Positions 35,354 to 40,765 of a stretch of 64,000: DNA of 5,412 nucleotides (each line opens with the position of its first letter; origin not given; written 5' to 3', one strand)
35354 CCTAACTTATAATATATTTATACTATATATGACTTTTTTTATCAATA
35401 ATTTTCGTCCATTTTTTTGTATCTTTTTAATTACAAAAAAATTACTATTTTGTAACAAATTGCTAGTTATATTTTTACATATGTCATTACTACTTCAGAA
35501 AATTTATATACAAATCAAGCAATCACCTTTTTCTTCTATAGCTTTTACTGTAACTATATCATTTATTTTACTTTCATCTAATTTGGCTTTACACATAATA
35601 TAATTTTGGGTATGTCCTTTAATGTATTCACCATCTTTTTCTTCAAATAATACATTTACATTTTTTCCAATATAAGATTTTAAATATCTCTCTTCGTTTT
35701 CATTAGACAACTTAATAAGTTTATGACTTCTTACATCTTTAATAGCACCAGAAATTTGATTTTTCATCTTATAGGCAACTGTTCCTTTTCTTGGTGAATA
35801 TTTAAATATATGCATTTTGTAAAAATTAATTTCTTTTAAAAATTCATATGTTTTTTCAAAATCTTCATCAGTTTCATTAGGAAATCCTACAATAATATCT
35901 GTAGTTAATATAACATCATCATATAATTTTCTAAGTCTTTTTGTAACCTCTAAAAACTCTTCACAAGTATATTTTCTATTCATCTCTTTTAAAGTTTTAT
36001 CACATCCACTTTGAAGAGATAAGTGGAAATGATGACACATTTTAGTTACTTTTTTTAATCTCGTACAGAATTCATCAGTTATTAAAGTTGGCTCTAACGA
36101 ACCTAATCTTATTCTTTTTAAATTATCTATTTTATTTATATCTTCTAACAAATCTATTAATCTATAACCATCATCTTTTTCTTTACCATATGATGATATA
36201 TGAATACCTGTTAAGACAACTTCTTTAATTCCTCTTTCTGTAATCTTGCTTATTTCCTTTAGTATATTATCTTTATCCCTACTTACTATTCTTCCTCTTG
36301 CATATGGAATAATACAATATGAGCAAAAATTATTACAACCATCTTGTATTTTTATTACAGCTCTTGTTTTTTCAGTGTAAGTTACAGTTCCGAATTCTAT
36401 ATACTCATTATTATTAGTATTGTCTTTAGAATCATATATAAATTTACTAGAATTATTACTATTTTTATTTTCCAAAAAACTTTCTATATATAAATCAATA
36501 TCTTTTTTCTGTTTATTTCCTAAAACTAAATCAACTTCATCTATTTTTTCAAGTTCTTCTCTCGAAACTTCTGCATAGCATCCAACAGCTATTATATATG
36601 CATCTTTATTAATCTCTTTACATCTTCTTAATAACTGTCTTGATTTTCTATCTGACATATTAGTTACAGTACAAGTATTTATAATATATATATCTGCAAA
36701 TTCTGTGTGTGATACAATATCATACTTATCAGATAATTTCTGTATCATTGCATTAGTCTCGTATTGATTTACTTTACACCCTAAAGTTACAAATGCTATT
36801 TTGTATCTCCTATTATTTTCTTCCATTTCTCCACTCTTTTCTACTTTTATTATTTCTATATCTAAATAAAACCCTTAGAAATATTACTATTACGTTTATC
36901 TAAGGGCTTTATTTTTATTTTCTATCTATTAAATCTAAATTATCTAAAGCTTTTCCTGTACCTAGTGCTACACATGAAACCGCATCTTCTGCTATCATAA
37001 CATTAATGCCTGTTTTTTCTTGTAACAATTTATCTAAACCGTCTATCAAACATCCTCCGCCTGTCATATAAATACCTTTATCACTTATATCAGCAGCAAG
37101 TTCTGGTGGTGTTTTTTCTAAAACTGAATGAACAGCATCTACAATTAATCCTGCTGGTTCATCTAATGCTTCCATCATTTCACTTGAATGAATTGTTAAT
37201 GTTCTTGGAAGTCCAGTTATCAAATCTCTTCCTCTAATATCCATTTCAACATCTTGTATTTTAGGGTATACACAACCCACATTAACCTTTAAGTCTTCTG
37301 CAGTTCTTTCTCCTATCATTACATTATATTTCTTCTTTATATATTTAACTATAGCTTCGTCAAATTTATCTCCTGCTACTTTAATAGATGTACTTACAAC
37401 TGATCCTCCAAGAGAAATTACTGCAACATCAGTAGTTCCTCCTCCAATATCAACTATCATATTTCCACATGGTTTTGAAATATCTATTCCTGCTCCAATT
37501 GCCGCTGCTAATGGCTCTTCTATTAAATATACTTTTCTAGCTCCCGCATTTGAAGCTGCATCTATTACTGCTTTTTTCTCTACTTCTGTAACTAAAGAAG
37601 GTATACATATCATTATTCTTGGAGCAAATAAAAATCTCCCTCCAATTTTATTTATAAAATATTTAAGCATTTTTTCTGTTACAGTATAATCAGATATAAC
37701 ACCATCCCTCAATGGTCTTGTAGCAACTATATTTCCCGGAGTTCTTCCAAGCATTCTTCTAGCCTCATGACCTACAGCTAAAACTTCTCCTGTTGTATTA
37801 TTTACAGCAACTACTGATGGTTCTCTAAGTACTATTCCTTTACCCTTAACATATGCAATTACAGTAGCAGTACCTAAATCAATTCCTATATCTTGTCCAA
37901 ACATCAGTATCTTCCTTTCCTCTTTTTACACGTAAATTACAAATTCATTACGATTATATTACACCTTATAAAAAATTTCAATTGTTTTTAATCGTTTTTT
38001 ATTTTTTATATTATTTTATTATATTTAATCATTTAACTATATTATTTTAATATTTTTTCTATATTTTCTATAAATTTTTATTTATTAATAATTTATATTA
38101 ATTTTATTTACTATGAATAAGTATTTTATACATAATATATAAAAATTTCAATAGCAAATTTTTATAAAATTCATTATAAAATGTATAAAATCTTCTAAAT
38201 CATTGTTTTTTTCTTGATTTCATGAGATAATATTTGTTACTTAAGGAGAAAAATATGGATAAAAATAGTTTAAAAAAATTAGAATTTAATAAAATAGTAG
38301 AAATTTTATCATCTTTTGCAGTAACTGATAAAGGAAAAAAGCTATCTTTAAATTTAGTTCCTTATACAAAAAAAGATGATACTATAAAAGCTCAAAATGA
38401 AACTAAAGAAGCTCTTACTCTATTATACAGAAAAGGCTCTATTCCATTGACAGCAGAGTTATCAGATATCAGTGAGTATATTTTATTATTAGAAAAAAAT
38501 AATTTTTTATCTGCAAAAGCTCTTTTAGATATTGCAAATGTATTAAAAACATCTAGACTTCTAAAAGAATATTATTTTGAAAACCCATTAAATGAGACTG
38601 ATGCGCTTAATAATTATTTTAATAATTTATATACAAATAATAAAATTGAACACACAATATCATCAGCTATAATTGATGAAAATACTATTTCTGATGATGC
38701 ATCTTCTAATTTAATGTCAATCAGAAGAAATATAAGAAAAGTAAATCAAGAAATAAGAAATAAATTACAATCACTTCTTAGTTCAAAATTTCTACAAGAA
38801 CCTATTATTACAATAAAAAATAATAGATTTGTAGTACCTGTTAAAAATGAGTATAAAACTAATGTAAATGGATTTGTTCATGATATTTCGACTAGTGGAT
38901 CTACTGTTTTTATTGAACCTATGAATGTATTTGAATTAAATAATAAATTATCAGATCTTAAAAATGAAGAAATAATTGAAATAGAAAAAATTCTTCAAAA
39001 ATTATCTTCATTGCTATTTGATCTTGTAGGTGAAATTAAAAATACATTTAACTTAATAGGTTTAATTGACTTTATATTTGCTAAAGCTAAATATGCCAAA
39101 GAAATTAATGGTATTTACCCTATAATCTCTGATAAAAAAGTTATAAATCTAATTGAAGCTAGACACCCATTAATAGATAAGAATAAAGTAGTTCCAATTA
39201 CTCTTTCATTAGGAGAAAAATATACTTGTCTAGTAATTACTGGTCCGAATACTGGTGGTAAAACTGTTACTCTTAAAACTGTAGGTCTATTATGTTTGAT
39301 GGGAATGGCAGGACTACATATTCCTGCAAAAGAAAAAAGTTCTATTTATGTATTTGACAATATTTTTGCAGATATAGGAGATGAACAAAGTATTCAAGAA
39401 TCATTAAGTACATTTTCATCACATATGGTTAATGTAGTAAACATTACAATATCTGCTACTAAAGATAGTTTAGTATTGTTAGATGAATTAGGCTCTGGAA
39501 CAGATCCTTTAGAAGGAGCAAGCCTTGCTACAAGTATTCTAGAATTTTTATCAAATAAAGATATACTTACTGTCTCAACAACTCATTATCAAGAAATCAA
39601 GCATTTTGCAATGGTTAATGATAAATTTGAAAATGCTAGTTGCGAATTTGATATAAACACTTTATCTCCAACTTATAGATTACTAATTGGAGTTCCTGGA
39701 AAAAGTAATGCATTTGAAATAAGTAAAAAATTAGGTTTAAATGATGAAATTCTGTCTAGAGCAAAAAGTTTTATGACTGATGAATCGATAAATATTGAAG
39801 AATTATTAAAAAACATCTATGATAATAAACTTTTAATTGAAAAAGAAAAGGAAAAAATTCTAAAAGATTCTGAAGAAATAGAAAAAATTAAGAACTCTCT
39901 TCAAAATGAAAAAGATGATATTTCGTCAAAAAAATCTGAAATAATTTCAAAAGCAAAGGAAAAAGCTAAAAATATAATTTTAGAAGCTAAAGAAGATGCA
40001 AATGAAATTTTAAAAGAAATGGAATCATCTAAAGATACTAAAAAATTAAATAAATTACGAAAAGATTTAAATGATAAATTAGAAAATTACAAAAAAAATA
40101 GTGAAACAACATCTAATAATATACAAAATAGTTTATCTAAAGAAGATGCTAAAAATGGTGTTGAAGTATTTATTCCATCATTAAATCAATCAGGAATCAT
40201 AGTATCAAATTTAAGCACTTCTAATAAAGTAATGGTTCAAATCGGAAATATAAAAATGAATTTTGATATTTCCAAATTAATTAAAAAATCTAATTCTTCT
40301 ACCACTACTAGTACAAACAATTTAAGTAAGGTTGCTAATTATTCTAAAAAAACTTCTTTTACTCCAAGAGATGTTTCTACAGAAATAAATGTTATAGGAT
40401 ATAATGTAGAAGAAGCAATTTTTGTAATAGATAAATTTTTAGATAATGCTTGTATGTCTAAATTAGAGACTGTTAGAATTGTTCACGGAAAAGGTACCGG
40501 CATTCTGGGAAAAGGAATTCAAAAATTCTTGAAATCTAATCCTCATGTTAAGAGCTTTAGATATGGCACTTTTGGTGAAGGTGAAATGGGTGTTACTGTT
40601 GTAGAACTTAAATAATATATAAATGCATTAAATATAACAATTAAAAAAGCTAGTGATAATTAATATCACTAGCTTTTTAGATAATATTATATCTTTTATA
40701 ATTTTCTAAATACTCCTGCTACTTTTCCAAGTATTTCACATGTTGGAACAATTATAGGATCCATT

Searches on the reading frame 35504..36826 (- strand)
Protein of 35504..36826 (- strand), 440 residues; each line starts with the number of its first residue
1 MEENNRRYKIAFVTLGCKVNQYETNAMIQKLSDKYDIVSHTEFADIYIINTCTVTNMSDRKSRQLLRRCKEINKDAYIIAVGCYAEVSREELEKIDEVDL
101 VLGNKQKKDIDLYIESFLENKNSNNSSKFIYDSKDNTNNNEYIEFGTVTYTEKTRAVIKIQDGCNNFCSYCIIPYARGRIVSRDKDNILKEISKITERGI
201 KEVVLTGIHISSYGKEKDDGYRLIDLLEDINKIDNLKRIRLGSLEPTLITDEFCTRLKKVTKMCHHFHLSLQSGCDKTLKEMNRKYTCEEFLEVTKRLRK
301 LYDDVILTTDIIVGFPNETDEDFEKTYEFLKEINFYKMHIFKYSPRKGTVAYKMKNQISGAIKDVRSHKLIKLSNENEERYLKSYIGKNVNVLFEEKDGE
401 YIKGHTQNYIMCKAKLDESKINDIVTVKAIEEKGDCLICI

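Call 40: search_protein_families(library=pfam, proteins=[window:35504-36826:-], max_evalue=0.001)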
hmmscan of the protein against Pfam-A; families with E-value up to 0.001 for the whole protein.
window:35504-36826:- (440 aa): 2 families
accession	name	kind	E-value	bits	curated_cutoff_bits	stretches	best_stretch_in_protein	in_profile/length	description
PF04055.27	Radical_SAM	-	6.2e-30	105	29.5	1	158-330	1-166/166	Radical SAM superfamily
PF00919.26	UPF0004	-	1.8e-25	89.3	27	1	9-103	1-98/98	Uncharacterized protein family UPF0004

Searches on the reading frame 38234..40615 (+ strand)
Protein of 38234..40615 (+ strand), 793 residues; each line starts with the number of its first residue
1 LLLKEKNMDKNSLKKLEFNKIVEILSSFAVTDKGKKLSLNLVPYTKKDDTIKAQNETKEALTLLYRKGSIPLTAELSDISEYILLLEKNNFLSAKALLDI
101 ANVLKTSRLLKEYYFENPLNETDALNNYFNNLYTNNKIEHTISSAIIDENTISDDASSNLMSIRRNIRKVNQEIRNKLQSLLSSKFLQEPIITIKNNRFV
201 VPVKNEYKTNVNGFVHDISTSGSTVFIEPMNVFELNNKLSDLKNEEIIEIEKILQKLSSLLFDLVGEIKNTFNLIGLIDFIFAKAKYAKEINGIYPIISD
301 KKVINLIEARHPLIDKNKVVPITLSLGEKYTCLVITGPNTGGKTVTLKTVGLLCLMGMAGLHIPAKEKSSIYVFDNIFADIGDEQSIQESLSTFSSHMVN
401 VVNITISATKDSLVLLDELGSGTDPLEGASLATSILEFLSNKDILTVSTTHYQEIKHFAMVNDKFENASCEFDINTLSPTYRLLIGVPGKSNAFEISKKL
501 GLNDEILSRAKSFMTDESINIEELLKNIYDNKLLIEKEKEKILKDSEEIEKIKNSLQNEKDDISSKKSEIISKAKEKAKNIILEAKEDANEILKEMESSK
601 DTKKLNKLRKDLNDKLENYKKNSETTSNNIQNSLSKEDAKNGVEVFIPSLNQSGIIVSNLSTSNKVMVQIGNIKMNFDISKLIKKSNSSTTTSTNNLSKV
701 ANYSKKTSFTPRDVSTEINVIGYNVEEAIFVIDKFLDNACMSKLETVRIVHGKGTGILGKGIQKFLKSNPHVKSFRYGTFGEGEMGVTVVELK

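Call 40: search_protein_families(library=pfam, proteins=[window:38234-40615:+], max_evalue=0.001)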
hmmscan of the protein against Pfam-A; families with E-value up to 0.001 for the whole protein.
window:38234-40615:+ (793 aa): 3 families
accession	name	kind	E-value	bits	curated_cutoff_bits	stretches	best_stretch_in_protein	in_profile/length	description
PF00488.27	MutS_V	-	6.4e-35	121.3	30.2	1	333-514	1-184/188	MutS domain V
PF01713.27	Smr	-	1.2e-23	83.4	25.7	1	718-793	1-77/77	Smr domain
PF20297.4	MSSS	-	1.4e-08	34.7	26.8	1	642-682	2-42/42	MutS2 and Smr-associated SH3 domain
